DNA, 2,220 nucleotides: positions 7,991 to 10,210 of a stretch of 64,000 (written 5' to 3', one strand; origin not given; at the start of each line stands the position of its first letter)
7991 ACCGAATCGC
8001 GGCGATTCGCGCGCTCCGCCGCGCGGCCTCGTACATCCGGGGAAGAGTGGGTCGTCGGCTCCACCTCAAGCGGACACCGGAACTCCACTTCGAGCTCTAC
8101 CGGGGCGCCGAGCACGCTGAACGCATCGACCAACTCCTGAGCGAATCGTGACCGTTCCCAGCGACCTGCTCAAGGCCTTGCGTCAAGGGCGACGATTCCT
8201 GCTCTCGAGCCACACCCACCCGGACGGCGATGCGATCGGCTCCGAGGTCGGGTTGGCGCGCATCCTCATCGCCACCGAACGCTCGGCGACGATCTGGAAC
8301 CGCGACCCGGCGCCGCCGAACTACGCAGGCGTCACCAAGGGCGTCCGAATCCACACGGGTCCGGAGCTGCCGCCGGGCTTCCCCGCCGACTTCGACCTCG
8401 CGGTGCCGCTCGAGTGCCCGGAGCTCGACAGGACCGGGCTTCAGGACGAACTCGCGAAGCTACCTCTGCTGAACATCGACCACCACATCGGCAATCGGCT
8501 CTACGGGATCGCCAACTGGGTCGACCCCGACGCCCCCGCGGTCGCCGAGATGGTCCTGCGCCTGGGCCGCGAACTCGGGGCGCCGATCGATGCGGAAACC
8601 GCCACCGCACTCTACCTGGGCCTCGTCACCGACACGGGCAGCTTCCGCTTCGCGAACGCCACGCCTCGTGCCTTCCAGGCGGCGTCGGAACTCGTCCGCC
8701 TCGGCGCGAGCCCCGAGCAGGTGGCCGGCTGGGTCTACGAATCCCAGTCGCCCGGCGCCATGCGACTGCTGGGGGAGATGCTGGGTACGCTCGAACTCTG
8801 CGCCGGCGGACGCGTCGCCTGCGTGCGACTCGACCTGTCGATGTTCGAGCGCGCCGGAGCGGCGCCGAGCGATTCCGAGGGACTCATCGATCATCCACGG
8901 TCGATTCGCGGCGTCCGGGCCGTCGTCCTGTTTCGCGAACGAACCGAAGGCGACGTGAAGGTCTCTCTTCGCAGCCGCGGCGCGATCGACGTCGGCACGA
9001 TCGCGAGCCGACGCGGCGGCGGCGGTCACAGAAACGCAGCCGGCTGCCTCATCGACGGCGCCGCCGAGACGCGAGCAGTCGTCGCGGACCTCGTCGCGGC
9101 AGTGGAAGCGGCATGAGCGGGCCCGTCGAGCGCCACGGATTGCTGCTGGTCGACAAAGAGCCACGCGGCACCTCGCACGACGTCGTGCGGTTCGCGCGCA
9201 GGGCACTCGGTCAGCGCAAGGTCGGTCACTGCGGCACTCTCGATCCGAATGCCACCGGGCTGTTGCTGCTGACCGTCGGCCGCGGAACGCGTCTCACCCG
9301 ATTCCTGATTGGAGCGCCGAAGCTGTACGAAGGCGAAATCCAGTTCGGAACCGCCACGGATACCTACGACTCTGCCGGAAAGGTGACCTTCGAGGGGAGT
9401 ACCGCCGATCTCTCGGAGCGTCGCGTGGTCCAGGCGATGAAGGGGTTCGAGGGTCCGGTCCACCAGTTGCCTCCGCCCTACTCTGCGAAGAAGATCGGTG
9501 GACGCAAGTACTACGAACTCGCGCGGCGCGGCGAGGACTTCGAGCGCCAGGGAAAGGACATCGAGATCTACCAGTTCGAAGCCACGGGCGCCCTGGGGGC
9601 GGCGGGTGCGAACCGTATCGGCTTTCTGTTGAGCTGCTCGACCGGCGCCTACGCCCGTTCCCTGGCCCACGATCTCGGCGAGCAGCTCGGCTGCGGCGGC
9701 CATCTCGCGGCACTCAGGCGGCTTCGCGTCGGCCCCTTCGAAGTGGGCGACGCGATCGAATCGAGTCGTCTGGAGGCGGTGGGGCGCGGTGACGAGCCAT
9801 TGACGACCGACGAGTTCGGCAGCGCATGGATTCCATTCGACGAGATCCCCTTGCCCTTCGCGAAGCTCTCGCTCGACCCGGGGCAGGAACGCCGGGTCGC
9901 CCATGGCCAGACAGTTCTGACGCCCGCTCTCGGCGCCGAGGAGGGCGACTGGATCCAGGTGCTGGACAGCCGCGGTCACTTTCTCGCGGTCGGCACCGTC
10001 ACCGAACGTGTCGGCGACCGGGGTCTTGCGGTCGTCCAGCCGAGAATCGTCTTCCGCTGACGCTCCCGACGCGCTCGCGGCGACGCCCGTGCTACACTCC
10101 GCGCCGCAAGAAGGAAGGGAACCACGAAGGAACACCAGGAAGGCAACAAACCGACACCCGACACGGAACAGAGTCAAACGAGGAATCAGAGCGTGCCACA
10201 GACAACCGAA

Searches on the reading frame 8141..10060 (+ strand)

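Call 46: search_protein_families(library=pfam, proteins=[window:8141-10060:+], max_evalue=0.001)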
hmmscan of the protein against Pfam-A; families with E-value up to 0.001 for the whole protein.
window:8141-10060:+ (639 aa): 3 families
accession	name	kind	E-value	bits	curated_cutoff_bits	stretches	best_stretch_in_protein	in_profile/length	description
PF01509.24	TruB_N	-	1.7e-42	145.7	27.3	1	353-504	1-148/149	TruB family pseudouridylate synthase (N terminal domain)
PF16198.10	TruB_C_2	-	3.8e-12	46.6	29.3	1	506-546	1-41/66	tRNA pseudouridylate synthase B C-terminal domain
PF09157.17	TruB-C_2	-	0.00043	20.6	21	1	575-621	2-46/57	Pseudouridine synthase II TruB, C-terminal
